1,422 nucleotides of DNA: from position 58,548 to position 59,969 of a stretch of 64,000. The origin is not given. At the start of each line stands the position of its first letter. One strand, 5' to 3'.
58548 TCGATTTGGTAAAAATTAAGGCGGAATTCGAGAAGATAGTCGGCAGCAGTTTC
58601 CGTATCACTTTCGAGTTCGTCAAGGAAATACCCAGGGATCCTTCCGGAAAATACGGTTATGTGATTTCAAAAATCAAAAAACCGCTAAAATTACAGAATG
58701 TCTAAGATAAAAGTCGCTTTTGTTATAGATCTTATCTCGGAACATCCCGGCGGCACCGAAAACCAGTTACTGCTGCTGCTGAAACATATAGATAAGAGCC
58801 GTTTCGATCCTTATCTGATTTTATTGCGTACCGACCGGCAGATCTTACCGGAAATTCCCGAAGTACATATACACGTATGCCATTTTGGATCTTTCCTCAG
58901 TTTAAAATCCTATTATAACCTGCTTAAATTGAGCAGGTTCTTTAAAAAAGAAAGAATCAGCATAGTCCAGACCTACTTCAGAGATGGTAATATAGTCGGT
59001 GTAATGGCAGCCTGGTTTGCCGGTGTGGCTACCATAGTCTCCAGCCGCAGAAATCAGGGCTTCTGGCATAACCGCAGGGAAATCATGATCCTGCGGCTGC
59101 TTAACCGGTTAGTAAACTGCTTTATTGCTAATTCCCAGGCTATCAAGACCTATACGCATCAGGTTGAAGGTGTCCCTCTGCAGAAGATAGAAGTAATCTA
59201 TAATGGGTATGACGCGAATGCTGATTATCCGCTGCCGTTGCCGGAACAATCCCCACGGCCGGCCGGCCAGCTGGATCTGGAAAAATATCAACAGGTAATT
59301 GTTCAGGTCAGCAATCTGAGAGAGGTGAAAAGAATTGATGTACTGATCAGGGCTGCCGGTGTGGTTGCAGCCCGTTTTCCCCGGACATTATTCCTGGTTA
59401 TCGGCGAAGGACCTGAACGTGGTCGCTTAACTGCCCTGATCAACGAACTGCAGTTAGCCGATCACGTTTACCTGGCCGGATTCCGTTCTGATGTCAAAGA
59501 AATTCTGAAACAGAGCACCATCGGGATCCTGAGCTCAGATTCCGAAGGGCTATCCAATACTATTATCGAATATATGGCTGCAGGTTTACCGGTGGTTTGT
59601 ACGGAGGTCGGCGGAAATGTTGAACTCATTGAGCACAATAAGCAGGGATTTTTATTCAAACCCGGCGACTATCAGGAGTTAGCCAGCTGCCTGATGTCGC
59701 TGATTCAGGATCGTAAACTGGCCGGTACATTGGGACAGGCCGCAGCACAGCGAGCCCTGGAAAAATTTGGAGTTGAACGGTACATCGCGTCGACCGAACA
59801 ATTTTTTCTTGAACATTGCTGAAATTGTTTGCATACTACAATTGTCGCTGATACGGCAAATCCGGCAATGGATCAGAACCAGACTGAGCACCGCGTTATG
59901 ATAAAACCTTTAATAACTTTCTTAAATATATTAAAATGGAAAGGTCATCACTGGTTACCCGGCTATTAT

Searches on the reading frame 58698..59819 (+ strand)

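Call 59: search_protein_families(library=pfam, proteins=[window:58698-59819:+], max_evalue=0.00001)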
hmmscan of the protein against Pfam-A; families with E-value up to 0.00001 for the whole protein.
window:58698-59819:+ (374 aa): 4 families
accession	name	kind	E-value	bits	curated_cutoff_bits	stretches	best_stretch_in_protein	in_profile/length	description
PF00534.26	Glycos_transf_1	-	3.6e-36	124.7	26.4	1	194-351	11-171/172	Glycosyl transferases group 1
PF13692.12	Glyco_trans_1_4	-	9e-33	114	27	1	199-338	2-142/142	Glycosyl transferases group 1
PF13439.12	Glyco_transf_4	-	1.2e-16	61.6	28.5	1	17-173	1-168/170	Glycosyltransferase Family 4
PF13579.12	Glyco_trans_4_4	-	2.5e-07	31.6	29.7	1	18-170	1-158/158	Glycosyl transferase 4-like domain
